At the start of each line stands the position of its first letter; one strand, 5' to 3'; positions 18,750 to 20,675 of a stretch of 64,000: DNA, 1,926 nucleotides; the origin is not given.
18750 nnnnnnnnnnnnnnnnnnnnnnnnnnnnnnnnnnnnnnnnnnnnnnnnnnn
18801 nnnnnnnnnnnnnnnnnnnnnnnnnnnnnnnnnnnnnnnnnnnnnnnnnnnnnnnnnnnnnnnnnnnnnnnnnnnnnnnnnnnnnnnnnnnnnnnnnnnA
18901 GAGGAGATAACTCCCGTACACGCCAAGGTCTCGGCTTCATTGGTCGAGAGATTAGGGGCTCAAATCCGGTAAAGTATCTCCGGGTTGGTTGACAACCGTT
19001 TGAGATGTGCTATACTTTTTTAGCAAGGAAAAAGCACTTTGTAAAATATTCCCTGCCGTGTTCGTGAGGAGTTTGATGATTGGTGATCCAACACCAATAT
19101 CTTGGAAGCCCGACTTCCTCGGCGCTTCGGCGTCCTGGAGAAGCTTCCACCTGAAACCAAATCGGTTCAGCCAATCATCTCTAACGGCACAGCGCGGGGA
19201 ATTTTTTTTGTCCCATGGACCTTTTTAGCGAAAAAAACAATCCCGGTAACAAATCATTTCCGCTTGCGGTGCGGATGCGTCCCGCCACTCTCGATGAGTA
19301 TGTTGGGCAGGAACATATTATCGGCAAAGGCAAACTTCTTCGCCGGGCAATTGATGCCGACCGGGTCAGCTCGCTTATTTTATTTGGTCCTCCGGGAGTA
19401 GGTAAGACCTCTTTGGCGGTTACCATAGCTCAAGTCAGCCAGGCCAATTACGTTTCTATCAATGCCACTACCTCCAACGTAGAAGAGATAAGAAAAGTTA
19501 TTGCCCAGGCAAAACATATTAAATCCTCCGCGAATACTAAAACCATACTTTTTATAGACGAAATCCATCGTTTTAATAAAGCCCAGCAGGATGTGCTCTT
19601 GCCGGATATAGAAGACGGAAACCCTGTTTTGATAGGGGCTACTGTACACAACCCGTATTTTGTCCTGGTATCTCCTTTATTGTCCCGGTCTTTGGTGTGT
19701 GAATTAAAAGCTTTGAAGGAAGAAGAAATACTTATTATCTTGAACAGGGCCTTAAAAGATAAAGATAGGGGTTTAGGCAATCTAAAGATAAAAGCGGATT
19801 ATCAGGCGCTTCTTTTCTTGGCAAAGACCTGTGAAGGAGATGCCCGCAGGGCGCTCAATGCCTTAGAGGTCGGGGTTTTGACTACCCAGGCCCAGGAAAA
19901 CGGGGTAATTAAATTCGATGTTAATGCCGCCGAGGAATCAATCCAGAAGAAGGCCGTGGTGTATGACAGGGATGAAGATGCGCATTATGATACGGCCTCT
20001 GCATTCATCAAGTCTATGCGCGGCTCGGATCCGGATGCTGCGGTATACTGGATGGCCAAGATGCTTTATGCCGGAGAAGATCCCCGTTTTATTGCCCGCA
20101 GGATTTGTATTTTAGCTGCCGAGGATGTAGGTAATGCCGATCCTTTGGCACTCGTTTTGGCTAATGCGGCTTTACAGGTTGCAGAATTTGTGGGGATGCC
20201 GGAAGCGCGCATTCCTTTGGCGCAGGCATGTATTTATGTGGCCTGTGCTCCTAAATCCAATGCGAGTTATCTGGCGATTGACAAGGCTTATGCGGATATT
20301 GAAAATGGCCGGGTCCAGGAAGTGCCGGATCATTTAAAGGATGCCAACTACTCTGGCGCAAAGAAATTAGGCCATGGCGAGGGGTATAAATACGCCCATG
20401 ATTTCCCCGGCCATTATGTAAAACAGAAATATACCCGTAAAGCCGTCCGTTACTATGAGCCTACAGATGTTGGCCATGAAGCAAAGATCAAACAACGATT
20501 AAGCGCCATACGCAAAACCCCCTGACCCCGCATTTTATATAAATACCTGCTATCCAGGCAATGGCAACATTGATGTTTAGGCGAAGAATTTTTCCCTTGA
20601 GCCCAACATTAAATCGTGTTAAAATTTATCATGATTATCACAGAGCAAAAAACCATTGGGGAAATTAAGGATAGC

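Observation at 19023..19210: Promoter-to-U-tract structured small RNA candidate between pheT and rarA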

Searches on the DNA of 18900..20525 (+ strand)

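Call 11: search_rna_families(sources=[L001, L002, L003, L004, L005, L006, L007, L008, L009, L010, L011, L012, L013, L014, L015, L016, L017, L018, L019, L020], threshold=gathering)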
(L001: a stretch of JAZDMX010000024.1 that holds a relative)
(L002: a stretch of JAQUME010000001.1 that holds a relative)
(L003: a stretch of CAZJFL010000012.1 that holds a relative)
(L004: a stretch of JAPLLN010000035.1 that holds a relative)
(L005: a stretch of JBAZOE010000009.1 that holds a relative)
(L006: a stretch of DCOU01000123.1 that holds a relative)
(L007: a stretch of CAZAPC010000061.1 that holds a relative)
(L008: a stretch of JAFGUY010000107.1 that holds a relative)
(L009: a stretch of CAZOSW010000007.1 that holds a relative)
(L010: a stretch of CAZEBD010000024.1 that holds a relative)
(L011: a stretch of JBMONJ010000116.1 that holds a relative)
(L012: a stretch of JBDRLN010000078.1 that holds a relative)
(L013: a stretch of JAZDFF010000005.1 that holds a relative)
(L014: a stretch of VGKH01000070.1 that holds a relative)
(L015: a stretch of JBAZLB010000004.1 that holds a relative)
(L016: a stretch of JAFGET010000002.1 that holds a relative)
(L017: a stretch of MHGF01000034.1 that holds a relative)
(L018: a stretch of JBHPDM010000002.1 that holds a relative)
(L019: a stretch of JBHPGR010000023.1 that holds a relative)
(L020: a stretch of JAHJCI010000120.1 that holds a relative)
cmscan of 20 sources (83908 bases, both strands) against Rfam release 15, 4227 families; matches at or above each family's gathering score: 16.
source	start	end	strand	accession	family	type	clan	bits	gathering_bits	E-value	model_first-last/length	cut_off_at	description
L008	1321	1478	+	RF00013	6S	Gene;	-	81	46.4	2.8e-14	1-187/187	no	6S / SsrS RNA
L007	1329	1485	+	RF00013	6S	Gene;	-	79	46.4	8.7e-14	1-187/187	no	6S / SsrS RNA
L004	1323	1482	+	RF00013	6S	Gene;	-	71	46.4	6.9e-12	1-187/187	no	6S / SsrS RNA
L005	1120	1280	+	RF00013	6S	Gene;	-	70.8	46.4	7.8e-12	1-187/187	no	6S / SsrS RNA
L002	1336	1496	+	RF00013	6S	Gene;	-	68.7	46.4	2.4e-11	1-187/187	no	6S / SsrS RNA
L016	1211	1367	+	RF00013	6S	Gene;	-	64.6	46.4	2.4e-10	1-187/187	no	6S / SsrS RNA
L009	1215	1373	+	RF00013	6S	Gene;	-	62.9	46.4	5.9e-10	1-187/187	no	6S / SsrS RNA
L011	1225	1381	+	RF00013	6S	Gene;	-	60.9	46.4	1.8e-09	1-187/187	no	6S / SsrS RNA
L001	1339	1472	+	RF00013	6S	Gene;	-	60.4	46.4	2.3e-09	1-187/187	no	6S / SsrS RNA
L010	1331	1493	+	RF00013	6S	Gene;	-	59.8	46.4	3.1e-09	1-187/187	no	6S / SsrS RNA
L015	1273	1432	+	RF00013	6S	Gene;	-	59.2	46.4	4.4e-09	1-187/187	no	6S / SsrS RNA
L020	647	804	+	RF00013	6S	Gene;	-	54.2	46.4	6.9e-08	1-187/187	no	6S / SsrS RNA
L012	1205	1361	+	RF00013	6S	Gene;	-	54.1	46.4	7.2e-08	1-187/187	no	6S / SsrS RNA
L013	1106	1261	+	RF00013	6S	Gene;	-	53.3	46.4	1.1e-07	1-187/187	no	6S / SsrS RNA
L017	1264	1422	+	RF00013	6S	Gene;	-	51.6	46.4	2.8e-07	1-187/187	no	6S / SsrS RNA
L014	1224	1379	+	RF00013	6S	Gene;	-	50.2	46.4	6.2e-07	1-187/187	no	6S / SsrS RNA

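Call 12: search_rna_families(sources=[L021, L022, L023, L024, L025, L026, L027, L028, L029, L030, L031, L032, L033, L034, L035, L036, L037, L038, L039, L040], threshold=gathering)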
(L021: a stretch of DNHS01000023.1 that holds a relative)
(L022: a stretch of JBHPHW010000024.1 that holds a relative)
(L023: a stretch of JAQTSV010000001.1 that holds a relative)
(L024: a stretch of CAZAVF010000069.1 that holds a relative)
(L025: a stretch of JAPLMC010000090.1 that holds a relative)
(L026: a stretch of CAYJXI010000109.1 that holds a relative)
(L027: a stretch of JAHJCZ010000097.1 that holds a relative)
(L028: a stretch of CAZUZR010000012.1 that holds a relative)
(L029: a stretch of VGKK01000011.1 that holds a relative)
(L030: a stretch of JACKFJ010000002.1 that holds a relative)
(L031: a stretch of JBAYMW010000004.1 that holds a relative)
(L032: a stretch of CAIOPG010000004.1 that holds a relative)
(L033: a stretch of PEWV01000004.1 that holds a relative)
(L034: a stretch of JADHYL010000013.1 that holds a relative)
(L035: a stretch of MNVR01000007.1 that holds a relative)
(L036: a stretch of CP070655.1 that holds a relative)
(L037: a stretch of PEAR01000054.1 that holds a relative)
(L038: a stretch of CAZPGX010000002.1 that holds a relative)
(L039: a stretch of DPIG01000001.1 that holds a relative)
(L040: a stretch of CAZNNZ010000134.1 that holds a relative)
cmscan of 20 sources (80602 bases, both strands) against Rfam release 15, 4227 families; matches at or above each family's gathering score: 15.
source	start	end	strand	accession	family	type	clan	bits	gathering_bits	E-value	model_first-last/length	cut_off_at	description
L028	1264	1448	+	RF00013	6S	Gene;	-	113.7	46.4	4.4e-22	1-187/187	no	6S / SsrS RNA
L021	1247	1432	+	RF00013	6S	Gene;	-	93.6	46.4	2.7e-17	1-187/187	no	6S / SsrS RNA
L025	1214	1399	+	RF00013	6S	Gene;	-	91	46.4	1.1e-16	1-187/187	no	6S / SsrS RNA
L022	1296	1482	+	RF00013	6S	Gene;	-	87.3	46.4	8.5e-16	1-187/187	no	6S / SsrS RNA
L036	1248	1434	+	RF00013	6S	Gene;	-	80.9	46.4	2.8e-14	1-187/187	no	6S / SsrS RNA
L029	1190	1353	+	RF00013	6S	Gene;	-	71.4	46.4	5.2e-12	1-187/187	no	6S / SsrS RNA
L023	1136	1293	+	RF00013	6S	Gene;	-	67.2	46.4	5.4e-11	1-187/187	no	6S / SsrS RNA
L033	343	500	+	RF00013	6S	Gene;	-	66.1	46.4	9.9e-11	1-187/187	no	6S / SsrS RNA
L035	1206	1360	+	RF00013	6S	Gene;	-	64.5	46.4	2.4e-10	1-187/187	no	6S / SsrS RNA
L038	1351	1484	+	RF00013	6S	Gene;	-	62.5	46.4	6.8e-10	1-187/187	no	6S / SsrS RNA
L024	1248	1407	+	RF00013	6S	Gene;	-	61.7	46.4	1.1e-09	1-187/187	no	6S / SsrS RNA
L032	1293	1446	+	RF00013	6S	Gene;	-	57.7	46.4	9.7e-09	1-187/187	no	6S / SsrS RNA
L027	1300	1452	+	RF00013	6S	Gene;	-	55.2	46.4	3.8e-08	1-187/187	no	6S / SsrS RNA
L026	1231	1384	+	RF00013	6S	Gene;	-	49.4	46.4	9.3e-07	1-187/187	no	6S / SsrS RNA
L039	80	238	+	RF00013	6S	Gene;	-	46.9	46.4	3.6e-06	1-187/187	no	6S / SsrS RNA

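Call 15: search_rna_families(sources=[L041, L042, L043, L044, L045, L046, L047, L048, L049, L050, L051, L052, L053, L054, L055, L056, L057, L058, L059, L060], threshold=gathering)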
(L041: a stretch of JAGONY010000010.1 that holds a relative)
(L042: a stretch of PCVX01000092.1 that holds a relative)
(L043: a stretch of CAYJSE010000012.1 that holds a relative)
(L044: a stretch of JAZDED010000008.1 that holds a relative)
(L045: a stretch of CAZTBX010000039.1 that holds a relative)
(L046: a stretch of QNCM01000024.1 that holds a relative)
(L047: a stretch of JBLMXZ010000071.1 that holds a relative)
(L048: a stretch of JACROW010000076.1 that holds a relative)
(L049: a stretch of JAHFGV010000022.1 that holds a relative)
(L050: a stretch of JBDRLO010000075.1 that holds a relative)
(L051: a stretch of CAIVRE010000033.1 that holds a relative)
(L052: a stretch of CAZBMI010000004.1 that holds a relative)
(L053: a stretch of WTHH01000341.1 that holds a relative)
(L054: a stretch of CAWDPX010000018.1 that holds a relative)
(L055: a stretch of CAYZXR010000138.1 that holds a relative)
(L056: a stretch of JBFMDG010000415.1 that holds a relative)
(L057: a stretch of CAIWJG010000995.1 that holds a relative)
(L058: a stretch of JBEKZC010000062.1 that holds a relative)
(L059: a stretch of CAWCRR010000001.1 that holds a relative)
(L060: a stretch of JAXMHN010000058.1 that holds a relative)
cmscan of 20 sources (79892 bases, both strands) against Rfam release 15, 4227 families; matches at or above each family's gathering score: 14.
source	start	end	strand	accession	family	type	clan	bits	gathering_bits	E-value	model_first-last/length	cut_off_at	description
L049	1309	1493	+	RF00013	6S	Gene;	-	82.6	46.4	1.1e-14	1-187/187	no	6S / SsrS RNA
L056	103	285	+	RF00013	6S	Gene;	-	81.6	46.4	2e-14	1-187/187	no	6S / SsrS RNA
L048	1257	1418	+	RF00013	6S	Gene;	-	80.7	46.4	3.1e-14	1-187/187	no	6S / SsrS RNA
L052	1185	1368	+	RF00013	6S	Gene;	-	78.8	46.4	9e-14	1-187/187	no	6S / SsrS RNA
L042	1291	1474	+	RF00013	6S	Gene;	-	69.8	46.4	1.3e-11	1-187/187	no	6S / SsrS RNA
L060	902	1085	+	RF00013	6S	Gene;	-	66.3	46.4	8.5e-11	1-187/187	no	6S / SsrS RNA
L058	925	1105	+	RF00013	6S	Gene;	-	64.8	46.4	1.9e-10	1-187/187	no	6S / SsrS RNA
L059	1197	1375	+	RF00013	6S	Gene;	-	64.5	46.4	2.3e-10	1-187/187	no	6S / SsrS RNA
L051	1292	1444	+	RF00013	6S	Gene;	-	64.1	46.4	2.9e-10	1-187/187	no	6S / SsrS RNA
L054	1155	1335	+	RF00013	6S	Gene;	-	62.3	46.4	7.5e-10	1-187/187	no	6S / SsrS RNA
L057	1167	1347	+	RF00013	6S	Gene;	-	62.1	46.4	8.7e-10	1-187/187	no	6S / SsrS RNA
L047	1066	1217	+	RF00013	6S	Gene;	-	57.6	46.4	1e-08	1-187/187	no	6S / SsrS RNA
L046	1282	1435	+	RF00013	6S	Gene;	-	57.3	46.4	1.2e-08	1-187/187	no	6S / SsrS RNA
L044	1338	1496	+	RF00013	6S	Gene;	-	55.5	46.4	3.2e-08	1-187/187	no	6S / SsrS RNA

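Call 16: search_rna_families(sources=[L061, L062, L063, L064, L065, L066, L067, L068, L069, L070, L071, L072, L073, L074, L075, L076, L077, L078, L079, L080], threshold=gathering)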
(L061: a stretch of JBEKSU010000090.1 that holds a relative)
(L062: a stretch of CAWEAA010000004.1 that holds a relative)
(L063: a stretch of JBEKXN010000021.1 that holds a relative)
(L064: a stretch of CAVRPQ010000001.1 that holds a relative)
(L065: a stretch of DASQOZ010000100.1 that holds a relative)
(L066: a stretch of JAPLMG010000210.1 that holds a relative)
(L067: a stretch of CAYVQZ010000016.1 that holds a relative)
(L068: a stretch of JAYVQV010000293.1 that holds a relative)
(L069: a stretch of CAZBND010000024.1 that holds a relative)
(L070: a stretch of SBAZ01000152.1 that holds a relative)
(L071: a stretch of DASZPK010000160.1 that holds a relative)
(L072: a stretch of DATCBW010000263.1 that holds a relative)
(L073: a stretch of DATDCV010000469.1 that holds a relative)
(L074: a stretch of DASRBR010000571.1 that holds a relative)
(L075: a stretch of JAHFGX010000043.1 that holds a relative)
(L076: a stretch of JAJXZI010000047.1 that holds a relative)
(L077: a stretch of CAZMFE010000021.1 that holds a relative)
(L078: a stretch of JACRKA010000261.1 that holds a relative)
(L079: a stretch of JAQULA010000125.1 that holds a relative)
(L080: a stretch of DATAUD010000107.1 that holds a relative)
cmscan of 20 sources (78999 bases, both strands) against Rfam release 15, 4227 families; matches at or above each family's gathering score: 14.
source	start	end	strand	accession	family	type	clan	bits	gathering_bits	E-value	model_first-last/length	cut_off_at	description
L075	2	191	+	RF00013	6S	Gene;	-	92.9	46.4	4e-17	1-187/187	no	6S / SsrS RNA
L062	1140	1320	+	RF00013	6S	Gene;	-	75.9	46.4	4.5e-13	1-187/187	no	6S / SsrS RNA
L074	13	193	+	RF00013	6S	Gene;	-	74.8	46.4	7.8e-13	1-187/187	no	6S / SsrS RNA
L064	1159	1339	+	RF00013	6S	Gene;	-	69.5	46.4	1.5e-11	1-187/187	no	6S / SsrS RNA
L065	1196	1374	+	RF00013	6S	Gene;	-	68.2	46.4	2.9e-11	1-187/187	no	6S / SsrS RNA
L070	1254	1426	+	RF00013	6S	Gene;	-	66.6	46.4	7e-11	1-187/187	no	6S / SsrS RNA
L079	1123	1283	+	RF00013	6S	Gene;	-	66.5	46.4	7.7e-11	1-187/187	no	6S / SsrS RNA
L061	1173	1353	+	RF00013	6S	Gene;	-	66.1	46.4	9.6e-11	1-187/187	no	6S / SsrS RNA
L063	1137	1317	+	RF00013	6S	Gene;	-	65.5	46.4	1.3e-10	1-187/187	no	6S / SsrS RNA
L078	1184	1366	+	RF00013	6S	Gene;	-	63.3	46.4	4.5e-10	1-187/187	no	6S / SsrS RNA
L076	1140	1319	+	RF00013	6S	Gene;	-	62.8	46.4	5.8e-10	1-187/187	no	6S / SsrS RNA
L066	1229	1390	+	RF00013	6S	Gene;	-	56.7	46.4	1.7e-08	1-187/187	no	6S / SsrS RNA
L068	325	507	+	RF00013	6S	Gene;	-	56.7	46.4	1.6e-08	1-187/187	no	6S / SsrS RNA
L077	1072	1234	+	RF00013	6S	Gene;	-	50.5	46.4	5e-07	1-187/187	no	6S / SsrS RNA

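Call 41: search_rna_families(source=window, start=18900, end=19350, threshold=evalue, max_evalue=10)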
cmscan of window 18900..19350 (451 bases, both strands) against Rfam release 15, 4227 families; matches with E-value up to 10: 3.
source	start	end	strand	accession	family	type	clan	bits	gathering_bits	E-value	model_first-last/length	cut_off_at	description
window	19047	19204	+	RF00013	6S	Gene;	-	56.7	46.4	9.4e-11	1-187/187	no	6S / SsrS RNA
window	19293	19317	+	RF01082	SBWMV1_UPD-PKh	Cis-reg;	-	17.1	32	1.4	1-25/25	no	Pseudoknot of upstream pseudoknot domain (UPD) of the 3'UTR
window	19204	19270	-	RF00521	SAM_alpha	Cis-reg; riboswitch;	-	13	36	2.3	1-79/79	no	Alpha-proteobacteria SAM riboswitch aptamer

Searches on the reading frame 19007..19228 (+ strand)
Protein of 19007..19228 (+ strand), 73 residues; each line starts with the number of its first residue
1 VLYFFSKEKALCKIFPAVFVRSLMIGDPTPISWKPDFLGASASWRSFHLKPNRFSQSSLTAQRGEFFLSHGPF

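Call 8: search_protein_families(library=pfam, proteins=[window:19007-19228:+])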
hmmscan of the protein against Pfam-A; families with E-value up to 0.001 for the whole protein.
window:19007-19228:+ (73 aa): 0 families
